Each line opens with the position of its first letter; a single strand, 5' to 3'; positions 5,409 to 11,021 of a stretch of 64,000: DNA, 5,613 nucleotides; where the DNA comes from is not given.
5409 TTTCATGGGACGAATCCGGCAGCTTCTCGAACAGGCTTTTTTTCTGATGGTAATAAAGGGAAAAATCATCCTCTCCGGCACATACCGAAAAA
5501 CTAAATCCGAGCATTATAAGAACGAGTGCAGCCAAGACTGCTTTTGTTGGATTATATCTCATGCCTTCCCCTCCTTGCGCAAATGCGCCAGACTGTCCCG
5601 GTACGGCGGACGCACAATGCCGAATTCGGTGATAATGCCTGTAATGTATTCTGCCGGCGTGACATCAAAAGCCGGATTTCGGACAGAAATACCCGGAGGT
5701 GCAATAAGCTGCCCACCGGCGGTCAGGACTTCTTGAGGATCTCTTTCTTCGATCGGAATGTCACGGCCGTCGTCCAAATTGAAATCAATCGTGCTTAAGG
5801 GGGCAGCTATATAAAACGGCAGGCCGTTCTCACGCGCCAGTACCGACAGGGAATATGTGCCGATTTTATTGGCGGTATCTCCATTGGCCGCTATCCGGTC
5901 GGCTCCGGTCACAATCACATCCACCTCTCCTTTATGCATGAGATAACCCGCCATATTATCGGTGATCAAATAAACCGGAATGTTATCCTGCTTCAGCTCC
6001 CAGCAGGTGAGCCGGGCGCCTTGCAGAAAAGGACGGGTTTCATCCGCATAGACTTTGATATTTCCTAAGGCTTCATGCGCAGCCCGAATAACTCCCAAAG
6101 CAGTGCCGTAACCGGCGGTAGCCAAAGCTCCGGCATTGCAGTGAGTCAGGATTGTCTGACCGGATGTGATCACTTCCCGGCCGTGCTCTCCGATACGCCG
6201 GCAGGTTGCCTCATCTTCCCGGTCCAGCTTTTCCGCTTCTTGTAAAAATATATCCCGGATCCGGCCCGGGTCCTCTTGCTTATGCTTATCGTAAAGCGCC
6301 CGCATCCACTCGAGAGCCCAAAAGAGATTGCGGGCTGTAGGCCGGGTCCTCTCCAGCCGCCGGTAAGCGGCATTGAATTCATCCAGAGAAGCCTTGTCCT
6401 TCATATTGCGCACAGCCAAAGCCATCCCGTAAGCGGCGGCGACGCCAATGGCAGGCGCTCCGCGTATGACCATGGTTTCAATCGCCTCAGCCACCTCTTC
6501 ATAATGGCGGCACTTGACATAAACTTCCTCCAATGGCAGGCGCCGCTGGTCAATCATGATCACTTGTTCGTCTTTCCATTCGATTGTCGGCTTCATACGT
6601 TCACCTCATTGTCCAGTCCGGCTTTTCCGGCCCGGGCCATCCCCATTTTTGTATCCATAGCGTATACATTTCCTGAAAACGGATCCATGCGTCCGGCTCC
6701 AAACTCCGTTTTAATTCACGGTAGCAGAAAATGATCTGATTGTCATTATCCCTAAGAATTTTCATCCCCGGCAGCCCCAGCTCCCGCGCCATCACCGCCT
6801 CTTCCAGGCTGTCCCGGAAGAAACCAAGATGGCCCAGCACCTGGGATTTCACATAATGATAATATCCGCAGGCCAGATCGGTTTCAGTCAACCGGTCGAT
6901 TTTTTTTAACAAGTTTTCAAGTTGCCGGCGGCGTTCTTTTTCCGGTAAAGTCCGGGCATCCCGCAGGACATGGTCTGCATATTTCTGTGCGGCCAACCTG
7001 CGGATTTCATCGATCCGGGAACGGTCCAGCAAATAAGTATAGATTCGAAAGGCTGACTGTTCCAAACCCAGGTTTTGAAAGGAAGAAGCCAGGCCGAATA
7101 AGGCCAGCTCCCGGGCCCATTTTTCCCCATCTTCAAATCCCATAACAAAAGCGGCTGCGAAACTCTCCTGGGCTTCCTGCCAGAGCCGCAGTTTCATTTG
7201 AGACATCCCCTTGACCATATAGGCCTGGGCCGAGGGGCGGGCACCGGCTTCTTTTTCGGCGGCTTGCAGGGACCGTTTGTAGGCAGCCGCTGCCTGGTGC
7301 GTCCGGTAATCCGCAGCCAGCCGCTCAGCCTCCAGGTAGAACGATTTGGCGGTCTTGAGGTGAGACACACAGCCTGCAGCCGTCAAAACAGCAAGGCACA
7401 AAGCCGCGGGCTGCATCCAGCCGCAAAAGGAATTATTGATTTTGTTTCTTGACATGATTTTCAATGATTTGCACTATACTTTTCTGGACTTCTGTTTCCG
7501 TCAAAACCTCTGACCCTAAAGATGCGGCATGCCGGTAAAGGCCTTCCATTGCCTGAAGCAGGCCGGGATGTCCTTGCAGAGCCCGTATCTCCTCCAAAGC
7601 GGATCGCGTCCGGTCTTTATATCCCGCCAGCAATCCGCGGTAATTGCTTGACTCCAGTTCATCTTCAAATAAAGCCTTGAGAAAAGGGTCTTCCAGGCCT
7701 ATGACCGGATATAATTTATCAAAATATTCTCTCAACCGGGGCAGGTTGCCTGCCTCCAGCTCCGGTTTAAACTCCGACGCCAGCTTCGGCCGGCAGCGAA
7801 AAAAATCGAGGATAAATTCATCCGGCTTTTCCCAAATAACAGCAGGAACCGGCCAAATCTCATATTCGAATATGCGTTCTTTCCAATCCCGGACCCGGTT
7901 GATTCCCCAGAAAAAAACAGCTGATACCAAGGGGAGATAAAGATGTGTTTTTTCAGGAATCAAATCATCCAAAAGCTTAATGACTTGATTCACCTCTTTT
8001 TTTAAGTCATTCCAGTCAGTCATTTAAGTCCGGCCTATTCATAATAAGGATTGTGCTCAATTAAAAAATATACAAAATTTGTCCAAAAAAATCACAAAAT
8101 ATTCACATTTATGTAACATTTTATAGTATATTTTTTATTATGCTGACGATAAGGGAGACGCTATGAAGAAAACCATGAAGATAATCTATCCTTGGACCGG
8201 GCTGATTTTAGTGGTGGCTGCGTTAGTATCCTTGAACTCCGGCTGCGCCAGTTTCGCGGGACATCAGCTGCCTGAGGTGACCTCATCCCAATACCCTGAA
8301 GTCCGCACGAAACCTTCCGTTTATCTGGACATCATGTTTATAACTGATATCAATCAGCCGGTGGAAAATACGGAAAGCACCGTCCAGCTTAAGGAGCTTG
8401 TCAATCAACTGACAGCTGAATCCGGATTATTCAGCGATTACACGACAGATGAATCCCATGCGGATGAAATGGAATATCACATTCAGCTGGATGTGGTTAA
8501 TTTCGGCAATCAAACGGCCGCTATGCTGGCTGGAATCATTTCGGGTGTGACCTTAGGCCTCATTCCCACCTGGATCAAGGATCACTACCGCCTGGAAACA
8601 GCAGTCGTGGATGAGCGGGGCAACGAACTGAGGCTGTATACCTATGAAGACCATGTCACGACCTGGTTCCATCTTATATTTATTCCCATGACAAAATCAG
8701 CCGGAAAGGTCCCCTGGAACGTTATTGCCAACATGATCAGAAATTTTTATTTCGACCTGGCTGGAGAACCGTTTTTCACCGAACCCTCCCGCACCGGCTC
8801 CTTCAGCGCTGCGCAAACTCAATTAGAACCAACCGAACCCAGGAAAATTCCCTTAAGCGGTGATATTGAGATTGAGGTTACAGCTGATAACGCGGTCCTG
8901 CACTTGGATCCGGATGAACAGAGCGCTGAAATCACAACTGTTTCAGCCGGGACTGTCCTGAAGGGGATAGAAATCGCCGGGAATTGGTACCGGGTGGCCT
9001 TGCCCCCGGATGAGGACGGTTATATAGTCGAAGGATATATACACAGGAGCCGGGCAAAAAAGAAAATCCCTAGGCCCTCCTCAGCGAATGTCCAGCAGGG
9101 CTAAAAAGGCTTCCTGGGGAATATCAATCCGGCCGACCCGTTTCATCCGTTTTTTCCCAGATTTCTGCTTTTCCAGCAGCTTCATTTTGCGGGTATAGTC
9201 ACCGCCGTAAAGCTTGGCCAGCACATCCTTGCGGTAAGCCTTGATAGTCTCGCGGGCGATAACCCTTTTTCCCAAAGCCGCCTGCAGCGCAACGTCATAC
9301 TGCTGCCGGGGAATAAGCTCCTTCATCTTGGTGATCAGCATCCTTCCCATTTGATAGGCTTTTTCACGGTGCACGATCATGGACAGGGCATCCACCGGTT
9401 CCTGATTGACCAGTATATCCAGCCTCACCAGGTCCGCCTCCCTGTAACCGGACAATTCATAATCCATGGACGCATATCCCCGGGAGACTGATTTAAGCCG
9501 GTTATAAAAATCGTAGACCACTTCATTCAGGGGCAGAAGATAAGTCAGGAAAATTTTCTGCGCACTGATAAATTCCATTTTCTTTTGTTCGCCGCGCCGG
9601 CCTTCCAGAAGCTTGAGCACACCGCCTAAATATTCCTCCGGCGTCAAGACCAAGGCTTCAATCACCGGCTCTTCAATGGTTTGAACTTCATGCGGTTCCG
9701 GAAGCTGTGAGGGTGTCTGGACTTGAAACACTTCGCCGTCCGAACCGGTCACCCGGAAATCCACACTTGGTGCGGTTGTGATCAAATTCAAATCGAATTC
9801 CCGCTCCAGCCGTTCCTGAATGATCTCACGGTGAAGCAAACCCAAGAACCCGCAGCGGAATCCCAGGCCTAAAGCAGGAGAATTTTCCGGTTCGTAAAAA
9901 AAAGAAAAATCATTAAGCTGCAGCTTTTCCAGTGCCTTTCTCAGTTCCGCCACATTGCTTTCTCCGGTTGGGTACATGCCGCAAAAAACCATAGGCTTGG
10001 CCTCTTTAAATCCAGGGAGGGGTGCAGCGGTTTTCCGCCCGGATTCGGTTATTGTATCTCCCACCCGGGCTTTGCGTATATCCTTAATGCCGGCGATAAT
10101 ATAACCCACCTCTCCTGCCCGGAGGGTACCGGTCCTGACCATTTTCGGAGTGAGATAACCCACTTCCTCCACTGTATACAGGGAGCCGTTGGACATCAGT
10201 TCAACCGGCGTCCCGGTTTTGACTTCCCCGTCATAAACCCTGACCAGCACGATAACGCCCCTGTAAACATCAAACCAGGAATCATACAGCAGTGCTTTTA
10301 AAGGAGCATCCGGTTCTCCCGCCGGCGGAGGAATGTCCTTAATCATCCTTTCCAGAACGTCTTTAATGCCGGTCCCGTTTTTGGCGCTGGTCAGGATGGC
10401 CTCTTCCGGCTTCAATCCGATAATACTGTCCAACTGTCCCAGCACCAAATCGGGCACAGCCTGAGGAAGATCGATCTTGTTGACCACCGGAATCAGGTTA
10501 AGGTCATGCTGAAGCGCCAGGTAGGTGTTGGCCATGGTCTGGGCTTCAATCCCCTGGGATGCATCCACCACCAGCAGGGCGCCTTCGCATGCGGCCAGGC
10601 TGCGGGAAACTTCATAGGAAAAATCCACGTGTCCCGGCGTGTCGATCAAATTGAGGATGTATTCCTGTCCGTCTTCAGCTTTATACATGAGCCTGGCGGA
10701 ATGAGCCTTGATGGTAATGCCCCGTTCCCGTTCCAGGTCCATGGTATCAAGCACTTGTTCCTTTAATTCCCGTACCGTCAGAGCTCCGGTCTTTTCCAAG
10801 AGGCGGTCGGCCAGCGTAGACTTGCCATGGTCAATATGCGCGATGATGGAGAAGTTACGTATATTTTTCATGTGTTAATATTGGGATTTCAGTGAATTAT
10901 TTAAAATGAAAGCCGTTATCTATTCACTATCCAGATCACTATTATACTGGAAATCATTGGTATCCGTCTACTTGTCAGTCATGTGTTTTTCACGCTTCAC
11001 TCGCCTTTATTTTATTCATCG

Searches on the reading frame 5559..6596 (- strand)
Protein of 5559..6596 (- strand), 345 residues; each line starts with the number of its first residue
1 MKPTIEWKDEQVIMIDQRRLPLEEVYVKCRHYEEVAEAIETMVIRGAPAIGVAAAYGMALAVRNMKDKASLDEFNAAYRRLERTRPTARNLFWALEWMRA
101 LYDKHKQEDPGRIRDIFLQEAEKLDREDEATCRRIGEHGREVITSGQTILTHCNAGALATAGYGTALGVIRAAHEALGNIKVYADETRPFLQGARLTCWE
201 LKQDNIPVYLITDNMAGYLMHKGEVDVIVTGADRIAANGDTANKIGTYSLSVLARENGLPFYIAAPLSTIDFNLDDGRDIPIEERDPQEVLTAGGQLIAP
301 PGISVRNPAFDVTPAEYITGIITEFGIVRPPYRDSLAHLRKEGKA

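Call 41: search_protein_families(library=pfam, proteins=[window:5559-6596:-], max_evalue=0.00001)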
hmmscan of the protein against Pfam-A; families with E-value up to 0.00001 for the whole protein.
window:5559-6596:- (345 aa): 1 family
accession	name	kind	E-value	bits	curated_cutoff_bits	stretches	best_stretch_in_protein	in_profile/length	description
PF01008.23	IF-2B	-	3.5e-88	295.9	22.4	1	44-330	2-280/280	Initiation factor 2 subunit family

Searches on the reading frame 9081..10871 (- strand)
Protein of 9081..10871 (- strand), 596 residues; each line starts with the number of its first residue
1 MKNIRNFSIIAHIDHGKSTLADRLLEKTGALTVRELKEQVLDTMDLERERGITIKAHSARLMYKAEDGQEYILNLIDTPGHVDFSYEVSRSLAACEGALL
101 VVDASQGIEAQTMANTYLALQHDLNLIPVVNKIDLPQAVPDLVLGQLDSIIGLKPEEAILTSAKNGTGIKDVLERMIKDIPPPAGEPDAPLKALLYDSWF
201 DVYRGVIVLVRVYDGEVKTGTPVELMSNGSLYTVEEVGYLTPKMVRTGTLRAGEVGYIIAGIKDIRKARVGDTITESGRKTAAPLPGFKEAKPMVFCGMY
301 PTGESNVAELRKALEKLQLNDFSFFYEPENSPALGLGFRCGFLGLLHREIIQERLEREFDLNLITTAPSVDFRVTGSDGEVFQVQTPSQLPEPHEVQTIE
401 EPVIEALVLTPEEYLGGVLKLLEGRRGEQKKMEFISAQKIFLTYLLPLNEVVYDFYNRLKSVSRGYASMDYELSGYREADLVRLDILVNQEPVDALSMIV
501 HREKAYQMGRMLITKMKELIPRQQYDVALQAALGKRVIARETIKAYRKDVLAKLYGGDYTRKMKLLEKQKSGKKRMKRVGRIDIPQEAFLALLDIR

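Call 41: search_protein_families(library=pfam, proteins=[window:9081-10871:-], max_evalue=0.00001)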
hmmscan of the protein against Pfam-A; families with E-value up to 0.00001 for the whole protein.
window:9081-10871:- (596 aa): 4 families
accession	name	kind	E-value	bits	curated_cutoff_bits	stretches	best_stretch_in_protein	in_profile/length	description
PF00009.33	GTP_EFTU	-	6.6e-53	179.5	26.5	1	2-181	1-187/188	Elongation factor Tu GTP binding domain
PF06421.17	LepA_C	-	2.6e-49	166.3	29.7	1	488-593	1-106/107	GTP-binding protein LepA C-terminus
PF00679.30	EFG_C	-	2e-20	73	27.9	1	399-485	2-87/89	Elongation factor G C-terminus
PF03144.31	GTP_EFTU_D2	-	3.9e-12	46.8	30.3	1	205-275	1-73/73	Elongation factor Tu domain 2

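Call 57: find_encoding_contigs(protein=window:9081-10871:-, flank=3000, max_places=4)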
Protein window:9081-10871:- (596 aa): 1 contig read that carries it; 1 place shown.
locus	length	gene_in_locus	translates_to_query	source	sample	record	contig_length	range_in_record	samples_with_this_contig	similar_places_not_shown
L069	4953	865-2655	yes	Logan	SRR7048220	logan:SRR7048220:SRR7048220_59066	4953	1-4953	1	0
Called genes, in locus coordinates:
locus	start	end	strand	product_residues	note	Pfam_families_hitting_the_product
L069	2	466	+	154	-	?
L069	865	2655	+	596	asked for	PF00009:GTP_EFTU, PF03144:GTP_EFTU_D2, PF00679:EFG_C, PF06421:LepA_C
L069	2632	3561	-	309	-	-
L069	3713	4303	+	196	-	-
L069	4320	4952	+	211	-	?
